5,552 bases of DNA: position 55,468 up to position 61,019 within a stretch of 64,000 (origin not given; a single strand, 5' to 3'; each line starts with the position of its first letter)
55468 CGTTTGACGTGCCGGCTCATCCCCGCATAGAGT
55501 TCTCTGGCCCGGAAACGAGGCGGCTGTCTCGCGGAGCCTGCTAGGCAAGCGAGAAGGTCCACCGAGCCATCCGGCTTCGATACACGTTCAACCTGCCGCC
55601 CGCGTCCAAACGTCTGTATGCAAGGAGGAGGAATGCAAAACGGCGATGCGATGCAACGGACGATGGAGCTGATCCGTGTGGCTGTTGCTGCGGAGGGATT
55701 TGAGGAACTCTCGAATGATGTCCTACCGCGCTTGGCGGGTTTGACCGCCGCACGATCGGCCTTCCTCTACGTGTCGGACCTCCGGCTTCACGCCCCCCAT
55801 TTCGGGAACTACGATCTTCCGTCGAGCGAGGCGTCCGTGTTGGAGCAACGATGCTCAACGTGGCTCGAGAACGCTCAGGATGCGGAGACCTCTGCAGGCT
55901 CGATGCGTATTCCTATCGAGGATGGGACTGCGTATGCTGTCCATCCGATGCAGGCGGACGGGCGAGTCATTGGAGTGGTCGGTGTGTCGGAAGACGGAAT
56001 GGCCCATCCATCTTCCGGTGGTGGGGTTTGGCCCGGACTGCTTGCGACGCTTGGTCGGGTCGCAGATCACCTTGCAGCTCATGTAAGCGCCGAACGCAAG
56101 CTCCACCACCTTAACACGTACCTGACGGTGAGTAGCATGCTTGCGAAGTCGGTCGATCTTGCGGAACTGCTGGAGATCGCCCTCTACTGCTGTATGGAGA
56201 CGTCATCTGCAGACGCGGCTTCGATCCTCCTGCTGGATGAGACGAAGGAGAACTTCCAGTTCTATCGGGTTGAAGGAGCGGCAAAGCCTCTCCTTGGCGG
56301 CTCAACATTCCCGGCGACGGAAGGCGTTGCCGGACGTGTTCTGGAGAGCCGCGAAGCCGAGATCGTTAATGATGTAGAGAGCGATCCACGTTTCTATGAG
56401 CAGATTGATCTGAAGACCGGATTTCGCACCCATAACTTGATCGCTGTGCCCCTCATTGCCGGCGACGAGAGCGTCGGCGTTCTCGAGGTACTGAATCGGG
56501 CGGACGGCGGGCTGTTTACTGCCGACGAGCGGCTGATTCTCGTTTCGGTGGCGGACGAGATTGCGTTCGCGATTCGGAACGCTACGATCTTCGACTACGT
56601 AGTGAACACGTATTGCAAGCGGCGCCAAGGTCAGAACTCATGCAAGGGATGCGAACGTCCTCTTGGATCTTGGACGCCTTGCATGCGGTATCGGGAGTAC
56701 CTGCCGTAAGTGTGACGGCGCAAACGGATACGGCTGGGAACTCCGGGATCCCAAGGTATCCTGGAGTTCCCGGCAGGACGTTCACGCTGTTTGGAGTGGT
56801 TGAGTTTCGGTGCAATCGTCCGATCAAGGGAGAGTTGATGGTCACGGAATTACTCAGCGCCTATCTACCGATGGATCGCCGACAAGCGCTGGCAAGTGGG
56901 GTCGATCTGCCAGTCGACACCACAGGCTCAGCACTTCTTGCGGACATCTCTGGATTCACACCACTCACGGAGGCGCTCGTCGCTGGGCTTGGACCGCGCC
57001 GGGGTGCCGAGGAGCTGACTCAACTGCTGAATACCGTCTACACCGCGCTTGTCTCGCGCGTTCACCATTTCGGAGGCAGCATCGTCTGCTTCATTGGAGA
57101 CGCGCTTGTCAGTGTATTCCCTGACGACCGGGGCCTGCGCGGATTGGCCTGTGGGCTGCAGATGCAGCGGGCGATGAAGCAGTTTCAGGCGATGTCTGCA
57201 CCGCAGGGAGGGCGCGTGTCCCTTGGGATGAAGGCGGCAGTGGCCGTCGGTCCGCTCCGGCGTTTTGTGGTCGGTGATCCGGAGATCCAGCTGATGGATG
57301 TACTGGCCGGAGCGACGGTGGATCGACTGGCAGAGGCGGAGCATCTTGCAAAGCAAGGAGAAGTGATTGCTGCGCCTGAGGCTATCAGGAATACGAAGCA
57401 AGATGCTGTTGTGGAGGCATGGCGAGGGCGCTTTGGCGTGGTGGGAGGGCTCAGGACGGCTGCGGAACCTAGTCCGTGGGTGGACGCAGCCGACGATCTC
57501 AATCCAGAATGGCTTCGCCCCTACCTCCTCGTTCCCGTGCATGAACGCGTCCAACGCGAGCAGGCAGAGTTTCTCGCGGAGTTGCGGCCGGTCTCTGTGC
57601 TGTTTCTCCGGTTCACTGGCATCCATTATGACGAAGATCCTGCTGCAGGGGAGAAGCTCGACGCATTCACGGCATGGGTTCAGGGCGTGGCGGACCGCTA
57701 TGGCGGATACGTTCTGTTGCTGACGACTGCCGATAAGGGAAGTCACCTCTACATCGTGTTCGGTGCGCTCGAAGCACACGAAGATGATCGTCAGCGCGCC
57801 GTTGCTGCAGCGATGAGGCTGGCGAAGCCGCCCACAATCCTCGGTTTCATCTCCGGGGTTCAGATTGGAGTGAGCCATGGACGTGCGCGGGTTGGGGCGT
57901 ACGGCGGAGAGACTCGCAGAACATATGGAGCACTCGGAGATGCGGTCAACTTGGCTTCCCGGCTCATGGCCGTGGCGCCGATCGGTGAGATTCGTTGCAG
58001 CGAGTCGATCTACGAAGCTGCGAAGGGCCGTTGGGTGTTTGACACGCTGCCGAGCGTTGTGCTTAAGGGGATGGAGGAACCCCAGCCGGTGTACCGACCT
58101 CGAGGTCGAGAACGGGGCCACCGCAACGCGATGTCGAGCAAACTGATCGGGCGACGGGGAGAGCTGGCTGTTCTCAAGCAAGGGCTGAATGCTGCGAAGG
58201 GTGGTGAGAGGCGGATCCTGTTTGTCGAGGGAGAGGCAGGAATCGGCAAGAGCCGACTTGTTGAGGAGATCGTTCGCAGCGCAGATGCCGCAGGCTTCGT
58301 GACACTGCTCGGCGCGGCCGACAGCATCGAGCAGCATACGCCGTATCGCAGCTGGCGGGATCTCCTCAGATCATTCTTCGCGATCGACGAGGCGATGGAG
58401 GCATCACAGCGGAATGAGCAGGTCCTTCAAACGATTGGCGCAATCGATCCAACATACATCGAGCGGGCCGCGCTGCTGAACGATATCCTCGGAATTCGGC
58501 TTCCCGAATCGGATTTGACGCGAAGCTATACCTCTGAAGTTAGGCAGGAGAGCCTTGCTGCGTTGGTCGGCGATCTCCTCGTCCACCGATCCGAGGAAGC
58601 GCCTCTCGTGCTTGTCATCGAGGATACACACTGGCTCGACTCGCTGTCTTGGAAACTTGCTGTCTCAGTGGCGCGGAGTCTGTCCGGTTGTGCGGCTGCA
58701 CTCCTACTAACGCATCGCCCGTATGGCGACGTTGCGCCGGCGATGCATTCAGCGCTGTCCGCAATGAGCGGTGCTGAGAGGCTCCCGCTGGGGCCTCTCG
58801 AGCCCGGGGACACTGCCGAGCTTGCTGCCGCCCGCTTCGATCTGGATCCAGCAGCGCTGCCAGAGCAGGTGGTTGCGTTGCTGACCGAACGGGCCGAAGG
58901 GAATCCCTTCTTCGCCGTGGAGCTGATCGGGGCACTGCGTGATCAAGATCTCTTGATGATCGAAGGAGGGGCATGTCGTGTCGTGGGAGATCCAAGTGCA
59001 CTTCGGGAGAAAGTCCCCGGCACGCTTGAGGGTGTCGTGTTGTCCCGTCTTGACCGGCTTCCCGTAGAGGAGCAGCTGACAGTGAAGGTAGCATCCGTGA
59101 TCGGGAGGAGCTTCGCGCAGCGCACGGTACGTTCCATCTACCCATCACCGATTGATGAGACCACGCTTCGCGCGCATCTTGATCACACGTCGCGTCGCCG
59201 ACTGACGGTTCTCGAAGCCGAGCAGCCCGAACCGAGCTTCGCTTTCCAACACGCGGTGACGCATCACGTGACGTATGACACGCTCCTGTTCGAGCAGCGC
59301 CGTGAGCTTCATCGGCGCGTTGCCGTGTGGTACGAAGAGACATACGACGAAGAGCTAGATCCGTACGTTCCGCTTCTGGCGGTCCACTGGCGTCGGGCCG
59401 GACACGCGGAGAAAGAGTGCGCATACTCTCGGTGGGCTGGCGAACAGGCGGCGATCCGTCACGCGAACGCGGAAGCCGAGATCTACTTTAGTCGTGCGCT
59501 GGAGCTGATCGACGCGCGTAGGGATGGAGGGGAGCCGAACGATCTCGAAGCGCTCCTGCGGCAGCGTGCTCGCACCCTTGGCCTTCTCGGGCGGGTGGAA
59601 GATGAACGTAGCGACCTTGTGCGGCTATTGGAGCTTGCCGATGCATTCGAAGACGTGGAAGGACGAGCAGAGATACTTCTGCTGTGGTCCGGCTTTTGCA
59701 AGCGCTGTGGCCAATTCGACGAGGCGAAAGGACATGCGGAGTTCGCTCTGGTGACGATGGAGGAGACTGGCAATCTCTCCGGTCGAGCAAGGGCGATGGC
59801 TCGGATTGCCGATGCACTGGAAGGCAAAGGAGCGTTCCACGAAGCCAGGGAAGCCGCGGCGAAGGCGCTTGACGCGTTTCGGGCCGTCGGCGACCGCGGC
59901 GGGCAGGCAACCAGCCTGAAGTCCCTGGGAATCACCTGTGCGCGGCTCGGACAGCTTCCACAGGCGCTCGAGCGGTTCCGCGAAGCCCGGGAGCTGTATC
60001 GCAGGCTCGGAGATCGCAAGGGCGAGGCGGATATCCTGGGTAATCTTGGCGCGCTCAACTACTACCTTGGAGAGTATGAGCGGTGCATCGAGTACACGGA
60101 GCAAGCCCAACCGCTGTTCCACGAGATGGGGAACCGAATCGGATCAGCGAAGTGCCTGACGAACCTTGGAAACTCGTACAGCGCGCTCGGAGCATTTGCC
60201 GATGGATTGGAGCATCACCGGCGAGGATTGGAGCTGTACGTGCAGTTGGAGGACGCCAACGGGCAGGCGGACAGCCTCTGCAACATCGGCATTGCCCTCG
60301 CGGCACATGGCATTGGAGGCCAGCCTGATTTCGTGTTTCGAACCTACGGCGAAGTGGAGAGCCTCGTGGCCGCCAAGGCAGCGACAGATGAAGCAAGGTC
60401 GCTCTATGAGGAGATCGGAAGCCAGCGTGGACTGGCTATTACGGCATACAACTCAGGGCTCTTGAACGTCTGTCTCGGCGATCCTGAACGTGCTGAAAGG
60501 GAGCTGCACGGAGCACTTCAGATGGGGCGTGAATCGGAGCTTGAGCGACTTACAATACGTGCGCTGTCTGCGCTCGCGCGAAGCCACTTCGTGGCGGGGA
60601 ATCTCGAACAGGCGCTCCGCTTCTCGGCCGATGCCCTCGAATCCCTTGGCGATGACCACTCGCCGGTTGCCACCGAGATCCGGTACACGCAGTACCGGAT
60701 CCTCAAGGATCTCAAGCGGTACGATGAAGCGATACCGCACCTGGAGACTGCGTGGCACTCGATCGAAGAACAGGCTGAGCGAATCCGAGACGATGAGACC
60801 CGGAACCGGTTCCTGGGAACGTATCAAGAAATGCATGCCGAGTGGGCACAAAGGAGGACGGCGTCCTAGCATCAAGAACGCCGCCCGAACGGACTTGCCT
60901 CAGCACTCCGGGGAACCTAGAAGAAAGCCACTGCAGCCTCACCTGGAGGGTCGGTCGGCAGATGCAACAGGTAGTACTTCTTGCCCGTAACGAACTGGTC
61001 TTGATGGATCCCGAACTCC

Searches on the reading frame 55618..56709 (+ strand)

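Call 75: search_protein_families(library=pfam, proteins=[window:55618-56709:+], max_evalue=0.0001)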
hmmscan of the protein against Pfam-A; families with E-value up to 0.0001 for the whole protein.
window:55618-56709:+ (363 aa): 3 families
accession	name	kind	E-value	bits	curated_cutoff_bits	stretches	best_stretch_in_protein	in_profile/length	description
PF13185.12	GAF_2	-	1.4e-20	74.3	28.6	1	179-319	2-135/136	GAF domain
PF13492.12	GAF_3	-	2.4e-19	70.4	27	1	180-321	1-129/129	GAF domain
PF01590.32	GAF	-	3.9e-18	66.7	22.4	1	180-319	1-133/133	GAF domain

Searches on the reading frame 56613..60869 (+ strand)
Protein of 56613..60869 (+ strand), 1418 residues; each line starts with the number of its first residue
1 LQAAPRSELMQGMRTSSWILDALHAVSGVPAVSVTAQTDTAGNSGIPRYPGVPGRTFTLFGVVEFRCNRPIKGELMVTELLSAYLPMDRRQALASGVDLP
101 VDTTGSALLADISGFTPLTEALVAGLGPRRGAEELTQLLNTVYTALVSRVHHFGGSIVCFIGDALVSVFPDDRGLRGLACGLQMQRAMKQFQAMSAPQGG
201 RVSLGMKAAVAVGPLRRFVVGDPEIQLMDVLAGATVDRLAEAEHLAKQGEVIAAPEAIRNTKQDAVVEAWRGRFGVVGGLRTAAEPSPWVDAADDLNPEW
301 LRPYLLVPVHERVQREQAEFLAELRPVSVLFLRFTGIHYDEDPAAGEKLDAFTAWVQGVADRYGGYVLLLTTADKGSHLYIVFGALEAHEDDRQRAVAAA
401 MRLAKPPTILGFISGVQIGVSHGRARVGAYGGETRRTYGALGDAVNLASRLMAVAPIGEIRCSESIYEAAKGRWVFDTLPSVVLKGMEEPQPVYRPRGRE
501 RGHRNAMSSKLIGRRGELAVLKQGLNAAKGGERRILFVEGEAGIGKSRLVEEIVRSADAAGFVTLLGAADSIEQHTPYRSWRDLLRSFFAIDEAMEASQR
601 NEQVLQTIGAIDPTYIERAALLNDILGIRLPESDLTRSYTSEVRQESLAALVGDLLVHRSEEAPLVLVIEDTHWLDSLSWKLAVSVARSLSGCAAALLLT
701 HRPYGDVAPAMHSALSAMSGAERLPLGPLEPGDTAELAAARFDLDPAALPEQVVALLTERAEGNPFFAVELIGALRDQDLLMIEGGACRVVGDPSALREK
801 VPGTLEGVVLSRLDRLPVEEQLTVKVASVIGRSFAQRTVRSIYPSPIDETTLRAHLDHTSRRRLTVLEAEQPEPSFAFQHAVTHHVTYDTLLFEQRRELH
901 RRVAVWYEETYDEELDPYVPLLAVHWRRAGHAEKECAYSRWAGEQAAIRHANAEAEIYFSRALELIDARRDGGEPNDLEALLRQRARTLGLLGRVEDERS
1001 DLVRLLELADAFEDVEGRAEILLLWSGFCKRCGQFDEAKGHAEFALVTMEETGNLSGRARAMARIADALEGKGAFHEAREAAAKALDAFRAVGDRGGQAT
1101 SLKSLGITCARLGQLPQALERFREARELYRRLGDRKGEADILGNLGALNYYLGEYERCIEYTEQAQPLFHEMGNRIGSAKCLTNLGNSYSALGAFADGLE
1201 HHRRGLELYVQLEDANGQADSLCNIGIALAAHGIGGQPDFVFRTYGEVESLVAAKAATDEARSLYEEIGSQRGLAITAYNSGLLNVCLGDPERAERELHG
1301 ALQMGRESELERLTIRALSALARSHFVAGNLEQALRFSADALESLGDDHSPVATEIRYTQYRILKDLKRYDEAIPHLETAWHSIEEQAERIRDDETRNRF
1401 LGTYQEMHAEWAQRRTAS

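Call 75: search_protein_families(library=pfam, proteins=[window:56613-60869:+], max_evalue=0.0001)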
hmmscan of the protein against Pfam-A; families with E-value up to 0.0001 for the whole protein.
window:56613-60869:+ (1418 aa): 9 families
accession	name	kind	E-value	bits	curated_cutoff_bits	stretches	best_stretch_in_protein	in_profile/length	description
PF13424.12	TPR_12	-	8.7e-25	87.2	30.1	2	1099-1166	3-72/77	Tetratricopeptide repeat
PF13191.12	AAA_16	-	1.2e-20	75.2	32.6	1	510-689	1-158/167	AAA ATPase domain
PF00515.34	TPR_1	-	1.4e-11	44.1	27.8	0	1139-1165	1-27/34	Tetratricopeptide repeat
PF00211.25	Guanylate_cyc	-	1.8e-11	44.4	21.9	1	416-487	102-173/183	Adenylate and Guanylate cyclase catalytic domain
PF07719.23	TPR_2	-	1.2e-08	34.8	27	0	1139-1165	1-27/34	Tetratricopeptide repeat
PF17874.7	TPR_MalT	-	1.8e-07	31.2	45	0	1276-1382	41-150/336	MalT-like TPR region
PF13374.12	TPR_10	-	1.1e-06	28.9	27.5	0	1179-1212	2-35/42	Tetratricopeptide repeat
PF12895.13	ANAPC3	-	1.4e-06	28.9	27.2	0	1317-1379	25-81/82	Anaphase-promoting complex, cyclosome, subunit 3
PF13401.12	AAA_22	-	4.2e-05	24.3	27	0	532-685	4-106/130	AAA domain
